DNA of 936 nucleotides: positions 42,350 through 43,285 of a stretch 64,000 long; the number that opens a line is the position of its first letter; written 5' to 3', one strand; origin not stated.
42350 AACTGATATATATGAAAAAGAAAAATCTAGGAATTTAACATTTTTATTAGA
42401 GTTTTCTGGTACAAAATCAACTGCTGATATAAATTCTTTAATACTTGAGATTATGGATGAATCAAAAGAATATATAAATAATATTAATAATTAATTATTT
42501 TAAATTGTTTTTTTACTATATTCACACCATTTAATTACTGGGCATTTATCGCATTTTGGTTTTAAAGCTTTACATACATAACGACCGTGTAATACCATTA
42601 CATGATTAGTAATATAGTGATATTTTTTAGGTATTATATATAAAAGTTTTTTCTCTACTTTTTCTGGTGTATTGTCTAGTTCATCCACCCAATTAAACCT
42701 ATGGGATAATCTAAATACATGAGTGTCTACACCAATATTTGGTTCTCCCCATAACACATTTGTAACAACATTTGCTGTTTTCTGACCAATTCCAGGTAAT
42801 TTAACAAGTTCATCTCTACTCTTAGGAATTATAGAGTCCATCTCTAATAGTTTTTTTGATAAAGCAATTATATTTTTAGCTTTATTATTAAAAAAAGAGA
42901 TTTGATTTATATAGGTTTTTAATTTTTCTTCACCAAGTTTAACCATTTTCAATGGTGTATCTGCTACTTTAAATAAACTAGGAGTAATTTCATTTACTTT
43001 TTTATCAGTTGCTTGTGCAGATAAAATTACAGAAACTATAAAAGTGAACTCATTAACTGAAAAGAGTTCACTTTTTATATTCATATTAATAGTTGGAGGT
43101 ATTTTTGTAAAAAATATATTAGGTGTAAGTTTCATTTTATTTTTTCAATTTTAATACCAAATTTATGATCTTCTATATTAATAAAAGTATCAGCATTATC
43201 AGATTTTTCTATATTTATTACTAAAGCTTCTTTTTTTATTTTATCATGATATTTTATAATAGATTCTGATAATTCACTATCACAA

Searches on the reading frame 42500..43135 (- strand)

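Call 93: search_protein_families(library=pfam, proteins=[window:42500-43135:-], max_evalue=0.001)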
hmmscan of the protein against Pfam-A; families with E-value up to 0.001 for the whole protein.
window:42500-43135:- (211 aa): 3 families
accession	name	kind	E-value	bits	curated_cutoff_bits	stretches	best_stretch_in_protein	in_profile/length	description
PF00730.31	HhH-GPD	-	4e-23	82.3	26.2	1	34-169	1-107/108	HhH-GPD superfamily base excision DNA repair protein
PF00633.29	HHH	-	6e-09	35.7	24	1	100-125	3-28/30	Helix-hairpin-helix motif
PF22175.2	Ogg-HhH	-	0.0003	20.8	27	1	62-156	48-151/173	8-oxoguanine DNA glycosylase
